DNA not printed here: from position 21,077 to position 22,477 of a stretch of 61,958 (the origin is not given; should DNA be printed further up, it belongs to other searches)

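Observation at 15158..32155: Seventeen-kb stress/chaperone island driven by a battery of sigma54 promoters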

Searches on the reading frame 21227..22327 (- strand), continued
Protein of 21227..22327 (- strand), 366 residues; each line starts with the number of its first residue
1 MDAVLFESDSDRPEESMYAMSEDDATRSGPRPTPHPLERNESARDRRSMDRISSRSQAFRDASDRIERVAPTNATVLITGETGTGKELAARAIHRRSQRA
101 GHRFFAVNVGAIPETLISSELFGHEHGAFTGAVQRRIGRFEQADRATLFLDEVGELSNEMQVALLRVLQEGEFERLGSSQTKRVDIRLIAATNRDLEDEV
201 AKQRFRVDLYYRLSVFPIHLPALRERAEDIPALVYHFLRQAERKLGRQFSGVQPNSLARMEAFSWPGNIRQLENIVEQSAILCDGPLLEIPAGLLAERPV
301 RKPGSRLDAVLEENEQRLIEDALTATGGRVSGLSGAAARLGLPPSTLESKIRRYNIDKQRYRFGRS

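Call 27: find_encoding_contigs(protein=P0085, flank=10000, max_places=1)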
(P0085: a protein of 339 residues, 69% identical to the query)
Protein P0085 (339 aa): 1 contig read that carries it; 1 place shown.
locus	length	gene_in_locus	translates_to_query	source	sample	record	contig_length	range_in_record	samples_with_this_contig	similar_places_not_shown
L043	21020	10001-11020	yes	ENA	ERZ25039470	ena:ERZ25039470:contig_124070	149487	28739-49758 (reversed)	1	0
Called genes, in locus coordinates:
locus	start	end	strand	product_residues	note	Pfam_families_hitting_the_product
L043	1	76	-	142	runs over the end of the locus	PF00106:adh_short, PF13561:adh_short_C2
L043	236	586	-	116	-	-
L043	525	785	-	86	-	-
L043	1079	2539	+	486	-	PF03707:MHYT, PF07730:HisKA_3, PF13581:HATPase_c_2 (faint), PF02518:HATPase_c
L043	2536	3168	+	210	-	PF00072:Response_reg, PF08281:Sigma70_r4_2 (faint), PF00196:GerE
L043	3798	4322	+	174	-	-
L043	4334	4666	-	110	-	-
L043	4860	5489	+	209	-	PF04972:BON (weak)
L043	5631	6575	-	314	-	PF00092:VWA, PF13519:VWA_2, PF13768:VWA_3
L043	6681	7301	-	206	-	-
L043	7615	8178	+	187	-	PF03729:DUF308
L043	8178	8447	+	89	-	PF04120:Iron_permease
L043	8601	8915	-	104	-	PF07228:SpoIIE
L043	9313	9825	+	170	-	-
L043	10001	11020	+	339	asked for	PF00158:Sigma54_activat, PF14532:Sigma54_activ_2, PF07724:AAA_2 (weak), PF07728:AAA_5 (weak), PF25601:AAA_lid_14, PF02954:HTH_8 (weak)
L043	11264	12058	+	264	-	PF00011:HSP20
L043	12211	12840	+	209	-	PF03707:MHYT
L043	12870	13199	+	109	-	PF13581:HATPase_c_2 (weak), PF02518:HATPase_c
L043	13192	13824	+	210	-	PF00072:Response_reg, PF00196:GerE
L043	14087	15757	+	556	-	PF00072:Response_reg, PF01590:GAF, PF13185:GAF_2, PF13492:GAF_3 (weak), PF07730:HisKA_3, PF13581:HATPase_c_2 (weak), PF02518:HATPase_c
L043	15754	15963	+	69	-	-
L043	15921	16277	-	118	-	-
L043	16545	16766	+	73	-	-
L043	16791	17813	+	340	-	PF00072:Response_reg, PF13487:HD_5, PF01966:HD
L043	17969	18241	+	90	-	-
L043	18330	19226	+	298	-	PF25487:ETR1_N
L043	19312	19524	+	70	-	PF02518:HATPase_c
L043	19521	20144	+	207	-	PF00072:Response_reg, PF00196:GerE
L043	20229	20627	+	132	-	PF00072:Response_reg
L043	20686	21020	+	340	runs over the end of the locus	PF00158:Sigma54_activat, PF14532:Sigma54_activ_2, PF01078:Mg_chelatase (faint), PF00004:AAA (weak), PF07724:AAA_2 (weak), PF07728:AAA_5, PF25601:AAA_lid_14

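Call 55: search_solved_structures(query=window:21227-22327:-, max_evalue=1e-20)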
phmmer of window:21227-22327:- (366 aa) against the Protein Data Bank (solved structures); distinct sequences matched with E-value up to 1e-20: 35.
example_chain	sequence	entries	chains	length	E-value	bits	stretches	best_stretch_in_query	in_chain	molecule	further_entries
9qq6_C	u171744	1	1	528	3.3e-78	266.8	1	52-359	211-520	Nif-specific regulatory protein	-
6iy8_A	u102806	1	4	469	1.3e-76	261.6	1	56-284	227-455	Positive regulator CapR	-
1ojl_A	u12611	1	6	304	5.1e-76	259.6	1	56-353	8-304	TRANSCRIPTIONAL REGULATORY PROTEIN ZRAR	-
26jl_A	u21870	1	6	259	1.6e-68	234.9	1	55-290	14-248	Flagellar regulatory protein A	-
8p53_C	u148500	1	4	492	1.9e-68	234.7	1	48-284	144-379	Transcriptional regulator FleQ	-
5exx_A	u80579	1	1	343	5.3e-67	229.9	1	53-284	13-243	Transcriptional regulator FleQ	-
6jdi_A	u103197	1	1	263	8.3e-67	229.3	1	54-283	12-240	Nitrogen assimilation regulatory protein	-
3dzd_A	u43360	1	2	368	1.1e-66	228.9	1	64-288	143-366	Transcriptional regulator (NtrC family)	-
5exp_A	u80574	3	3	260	2.9e-66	227.5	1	53-283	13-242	Transcriptional regulator FleQ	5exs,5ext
7ejw_C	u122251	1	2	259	4e-66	227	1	54-283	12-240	Transcriptional regulator FleQ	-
6j7e_A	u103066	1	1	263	4.2e-66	227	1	54-283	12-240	Nitrogen assimilation regulatory protein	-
8pb9_D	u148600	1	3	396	5.6e-66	226.6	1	47-283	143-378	Transcriptional regulator FleQ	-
6jdl_A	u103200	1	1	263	1.1e-65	225.6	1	54-283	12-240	Nitrogen assimilation regulatory protein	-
4l4u_A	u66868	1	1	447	2.5e-64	221.2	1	53-355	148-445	Transcriptional regulator (NtrC family)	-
4ly6_A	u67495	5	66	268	3.5e-64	220.7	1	54-288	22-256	Transcriptional regulator (NtrC family)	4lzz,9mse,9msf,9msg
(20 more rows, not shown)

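Call 64: find_encoding_contigs(protein=P0094, flank=10000, max_places=1)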
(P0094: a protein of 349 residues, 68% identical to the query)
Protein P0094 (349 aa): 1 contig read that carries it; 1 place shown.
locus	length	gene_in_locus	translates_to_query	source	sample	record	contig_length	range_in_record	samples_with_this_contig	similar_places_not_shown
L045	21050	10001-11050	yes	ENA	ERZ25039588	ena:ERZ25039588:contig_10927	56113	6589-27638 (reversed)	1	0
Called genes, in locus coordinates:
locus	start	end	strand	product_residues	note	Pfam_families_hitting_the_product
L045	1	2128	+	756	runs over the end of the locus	PF00989:PAS, PF08448:PAS_4, PF08447:PAS_3, PF00989:PAS, PF08448:PAS_4, PF13426:PAS_9, PF08447:PAS_3, PF00989:PAS, +11 more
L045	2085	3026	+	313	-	PF02518:HATPase_c, PF00072:Response_reg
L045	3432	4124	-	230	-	PF13628:DUF4142, PF03713:DUF305 (faint)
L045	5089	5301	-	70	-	PF04972:BON (weak)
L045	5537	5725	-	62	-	-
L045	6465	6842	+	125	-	PF04972:BON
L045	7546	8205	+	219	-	PF25487:ETR1_N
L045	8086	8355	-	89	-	-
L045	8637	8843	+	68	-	PF02518:HATPase_c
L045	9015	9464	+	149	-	PF00072:Response_reg, PF00196:GerE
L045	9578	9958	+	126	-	PF00072:Response_reg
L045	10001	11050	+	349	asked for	PF00158:Sigma54_activat, PF14532:Sigma54_activ_2, PF07724:AAA_2 (faint), PF07728:AAA_5 (weak), PF25601:AAA_lid_14, PF02954:HTH_8 (faint)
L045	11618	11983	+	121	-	PF07689:KaiB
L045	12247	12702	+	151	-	PF00989:PAS (faint)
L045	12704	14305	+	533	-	PF08448:PAS_4 (faint), PF00989:PAS, PF08447:PAS_3, PF13426:PAS_9, PF08447:PAS_3, PF07730:HisKA_3, PF02518:HATPase_c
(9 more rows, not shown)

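Call 65: find_encoding_contigs(protein=P0116, flank=10000, max_places=1)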
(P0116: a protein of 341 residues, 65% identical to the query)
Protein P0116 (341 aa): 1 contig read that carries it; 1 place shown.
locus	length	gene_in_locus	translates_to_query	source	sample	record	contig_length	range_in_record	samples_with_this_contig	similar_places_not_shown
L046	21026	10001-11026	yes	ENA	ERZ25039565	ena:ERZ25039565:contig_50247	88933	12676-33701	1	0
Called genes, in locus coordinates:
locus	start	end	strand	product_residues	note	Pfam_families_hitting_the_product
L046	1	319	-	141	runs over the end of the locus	PF06146:PsiE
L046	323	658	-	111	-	PF00582:Usp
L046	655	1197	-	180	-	PF03729:DUF308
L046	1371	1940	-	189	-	PF04972:BON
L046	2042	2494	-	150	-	PF00011:HSP20, PF17886:ArsA_HSP20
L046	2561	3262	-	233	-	PF00012:HSP70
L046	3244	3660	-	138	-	PF00012:HSP70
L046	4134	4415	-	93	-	PF00012:HSP70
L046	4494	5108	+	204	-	-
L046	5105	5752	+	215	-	PF04972:BON (weak)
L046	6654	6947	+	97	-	-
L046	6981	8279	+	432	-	PF25487:ETR1_N, PF00512:HisKA, PF02518:HATPase_c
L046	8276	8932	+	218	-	PF00072:Response_reg, PF00196:GerE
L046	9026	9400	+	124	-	PF00072:Response_reg, PF06490:FleQ (weak)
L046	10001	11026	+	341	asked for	PF00158:Sigma54_activat, PF14532:Sigma54_activ_2, PF01078:Mg_chelatase (faint), PF07724:AAA_2 (weak), PF00004:AAA (faint), PF07728:AAA_5 (weak), PF25601:AAA_lid_14, PF02954:HTH_8 (weak)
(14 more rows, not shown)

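Call 66: find_encoding_contigs(protein=P0112, flank=10000, max_places=1)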
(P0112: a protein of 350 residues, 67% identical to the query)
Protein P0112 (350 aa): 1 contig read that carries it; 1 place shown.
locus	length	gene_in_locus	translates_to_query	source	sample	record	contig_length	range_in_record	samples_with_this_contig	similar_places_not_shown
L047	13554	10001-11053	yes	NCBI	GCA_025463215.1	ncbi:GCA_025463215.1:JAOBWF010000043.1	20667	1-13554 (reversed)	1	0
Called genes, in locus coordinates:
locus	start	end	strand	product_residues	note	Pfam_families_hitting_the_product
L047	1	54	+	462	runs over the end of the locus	PF07586:HXXSHH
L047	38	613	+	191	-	PF08207:EFP_N, PF01132:EFP, PF09285:Elong-fact-P_C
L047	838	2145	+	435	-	PF06723:MreB_Mbl (faint), PF00012:HSP70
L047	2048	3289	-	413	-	PF07690:MFS_1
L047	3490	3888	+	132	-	PF07883:Cupin_2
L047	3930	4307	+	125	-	PF13620:CarboxypepD_reg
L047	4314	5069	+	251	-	PF13489:Methyltransf_23, PF01209:Ubie_methyltran, PF05175:MTS, PF01728:FtsJ (weak), PF08241:Methyltransf_11, PF08242:Methyltransf_12, PF13649:Methyltransf_25, PF13847:Methyltransf_31, +2 more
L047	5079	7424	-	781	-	PF02861:Clp_N, PF00158:Sigma54_activat (faint), PF00004:AAA, PF17871:AAA_lid_9, PF00004:AAA, PF07724:AAA_2, PF07728:AAA_5, PF10431:ClpB_D2-small, +5 more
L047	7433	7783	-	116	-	PF02617:ClpS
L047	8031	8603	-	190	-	PF13462:Thioredoxin_4, PF01323:DSBA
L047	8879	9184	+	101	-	PF00165:HTH_AraC (weak), PF12833:HTH_18, PF00165:HTH_AraC (weak)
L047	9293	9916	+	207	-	PF00072:Response_reg, PF00196:GerE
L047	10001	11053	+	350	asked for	PF00158:Sigma54_activat, PF14532:Sigma54_activ_2, PF07724:AAA_2 (weak), PF07728:AAA_5 (weak), PF25601:AAA_lid_14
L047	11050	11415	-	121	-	PF00072:Response_reg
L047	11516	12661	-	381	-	PF00534:Glycos_transf_1, PF13692:Glyco_trans_1_4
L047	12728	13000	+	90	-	PF01011:PQQ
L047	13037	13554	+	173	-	PF01011:PQQ, PF13360:PQQ_2 (weak)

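Call 75: search_protein_families(library=ncbifam, proteins=[window:21227-22279:-], max_evalue=0.001)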
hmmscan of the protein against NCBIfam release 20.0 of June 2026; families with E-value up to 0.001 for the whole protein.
window:21227-22279:- (350 aa): 28 families (the best 25 are shown)
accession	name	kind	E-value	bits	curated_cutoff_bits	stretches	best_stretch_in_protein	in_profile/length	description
TIGR01817.1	nifA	equivalog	1.4e-100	337.6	528.85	1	25-270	187-431/534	nif-specific transcriptional activator NifA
NF011958.0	PRK15429.1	equivalog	4.4e-98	329.6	830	1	35-343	380-689/692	formate hydrogenlyase transcriptional activator FlhA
NF003451.0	PRK05022.1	equivalog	1.2e-92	311.3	476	1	27-267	183-423/512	nitric oxide reductase transcriptional regulator NorR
TIGR01818.1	ntrC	equivalog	1.6e-92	310.7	558.6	1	32-269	132-369/463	nitrogen regulation protein NR(I)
NF038308.1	RNA_repair_RtcR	equivalog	2.4e-92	310.5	650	1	23-271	169-426/530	RNA repair transcriptional activator RtcR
NF041552.1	TF_PrdR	equivalog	2.7e-90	303.4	795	1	28-339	261-577/577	sigma-54 dependent transcriptional regulator PrdR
NF041906.1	V4R_TF_MobR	exception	2.9e-86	290.1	999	1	37-336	235-542/544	phenol degradation transcriptional regulator MobR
TIGR02915.1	PEP_resp_reg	equivalog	4.2e-85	286.3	502.6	1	27-340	132-444/445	PEP-CTERM-box response regulator transcription factor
NF008469.0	PRK11361.1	equivalog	4.3e-85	286.1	714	1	32-341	141-457/461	acetoacetate metabolism transcriptional regulator AtoC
NF007689.0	PRK10365.1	equivalog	9.1e-81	271.9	760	1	38-337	143-441/441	sigma-54-dependent response regulator transcription factor ZraR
NF050807.1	TransRegFlbDCaul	equivalog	2.8e-78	263.8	750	1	43-281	127-365/454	sigma-54-dependent transcriptional regulator FlbD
NF041946.1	LuxO_transreg_Vib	equivalog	3.3e-77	260.2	800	1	32-269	131-368/463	quorum-sensing sigma-54 dependent transcriptional regulator LuxO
TIGR02974.1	phageshock_pspF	equivalog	1.3e-76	258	443.55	1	39-264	4-230/336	phage shock protein operon transcriptional activator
NF008176.1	PRK10923.1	equivalog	5e-76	256.2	620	1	34-267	138-371/469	nitrogen regulation protein NR(I)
TIGR02329.1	propionate_PrpR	equivalog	6.5e-76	256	499.2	1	19-265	198-448/526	propionate catabolism operon regulatory protein PrpR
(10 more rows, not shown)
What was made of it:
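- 21227..22279 (-): bEBP: AAA+ domain with GAFTGA, plus HTH_8, no sensor domain. It falls below every NCBIfam named-bEBP cut-off (call 75).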

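Call 76: search_protein_families(library=pfam, proteins=[L001:16241-17371:+, L001:12048-12875:+, L001:12895-13329:+, L001:17411-19348:+, L037:3454-4518:+, L043:6681-7301:-, L041:11581-12954:+], max_evalue=0.01)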
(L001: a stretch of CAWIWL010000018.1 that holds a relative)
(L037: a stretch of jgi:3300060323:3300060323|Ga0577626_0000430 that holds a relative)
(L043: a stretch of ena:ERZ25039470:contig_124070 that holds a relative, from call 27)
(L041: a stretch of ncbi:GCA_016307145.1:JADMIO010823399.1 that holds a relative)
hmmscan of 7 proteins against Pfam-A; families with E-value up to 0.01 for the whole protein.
L001:16241-17371:+ (376 aa): 6 families
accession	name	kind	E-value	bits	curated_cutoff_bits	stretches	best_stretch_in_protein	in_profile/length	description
PF13365.12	Trypsin_2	-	3.2e-37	128.9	27.6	1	95-233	1-144/144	Trypsin-like peptidase domain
PF00089.32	Trypsin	-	2.2e-16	60.8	20.6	1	94-259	26-219/220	Trypsin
PF13180.12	PDZ_2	-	6.4e-12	46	27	1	273-372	2-80/80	PDZ domain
PF17820.7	PDZ_6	-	1.5e-06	28.3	27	1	322-361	16-54/54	PDZ domain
PF00595.29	PDZ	-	6.7e-05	23.6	23.2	1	273-359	11-80/81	PDZ domain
PF05579.19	Peptidase_S32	-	0.0014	18.4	24.7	0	81-126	102-146/297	Equine arteritis virus serine endopeptidase S32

L001:12048-12875:+ (275 aa): 5 families
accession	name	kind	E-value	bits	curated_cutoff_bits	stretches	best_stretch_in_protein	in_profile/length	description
PF01972.22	SDH_protease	-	3e-105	351.8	31.3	1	7-269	15-277/286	ClpP-like SDH-type serine proteinase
PF25145.1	NfeD1b_N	-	3.2e-13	50.1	40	1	90-146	38-94/189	NfeD1b, N-terminal domain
PF00378.25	ECH_1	-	5.3e-06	26.4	27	1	105-166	82-143/251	Enoyl-CoA hydratase/isomerase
PF01343.23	Peptidase_S49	-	0.0004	20.8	24.9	1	109-145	4-40/154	Peptidase family S49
PF00574.28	CLP_protease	-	0.00044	20.6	20.2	1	74-135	37-98/182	Clp protease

L001:12895-13329:+ (144 aa): 1 family
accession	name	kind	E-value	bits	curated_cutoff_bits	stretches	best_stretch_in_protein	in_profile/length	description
PF00011.27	HSP20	-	6e-14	52.4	20.8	1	46-143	4-102/102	Hsp20/alpha crystallin family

L001:17411-19348:+ (645 aa): 10 families
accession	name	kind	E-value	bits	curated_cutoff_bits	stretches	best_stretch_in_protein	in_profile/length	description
PF07992.20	Pyr_redox_2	-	6.1e-35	121.5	26.1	1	106-413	1-291/291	Pyridine nucleotide-disulphide oxidoreductase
PF13738.12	Pyr_redox_3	-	6.6e-18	65.4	30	2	160-364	79-288/305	Pyridine nucleotide-disulphide oxidoreductase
PF00070.33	Pyr_redox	-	6.5e-10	39.8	22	1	251-324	2-80/82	Pyridine nucleotide-disulphide oxidoreductase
PF12831.13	FAD_oxidored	-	2.9e-06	27.3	27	1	107-143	1-38/416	FAD dependent oxidoreductase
PF03486.20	HI0933_like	-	4.5e-06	26.7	50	0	107-137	2-32/244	HI0933-like protein Rossmann domain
PF01266.30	DAO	-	5.2e-05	23.4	27.9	1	107-146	1-42/353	FAD dependent oxidoreductase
PF01946.23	Thi4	-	5.9e-05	22.9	26.2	1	107-149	19-63/235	Thi4 family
PF00890.30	FAD_binding_2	-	0.00029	20.6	20.4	1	107-143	1-38/414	FAD binding domain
PF01494.25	FAD_binding_3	-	0.00031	20.5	22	1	107-139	3-35/349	FAD binding domain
PF13450.12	NAD_binding_8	-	0.0024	18.5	21.9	1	110-143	1-35/68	NAD(P)-binding Rossmann-like domain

L037:3454-4518:+ (354 aa): 0 families

L043:6681-7301:- (206 aa): 0 families

L041:11581-12954:+ (457 aa): 1 family
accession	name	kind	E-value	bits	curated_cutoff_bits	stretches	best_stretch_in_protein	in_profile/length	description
PF02133.21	Transp_cyt_pur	-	0.0019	17.5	23.5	1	47-414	31-421/440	Permease for cytosine/purines, uracil, thiamine, allantoin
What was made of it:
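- Closest known: Transmissible locus of stress tolerance. Same: In relatives the cluster also holds a DegP-like protease (L001, call 76) and ClpS-ClpA (L047, call 66).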
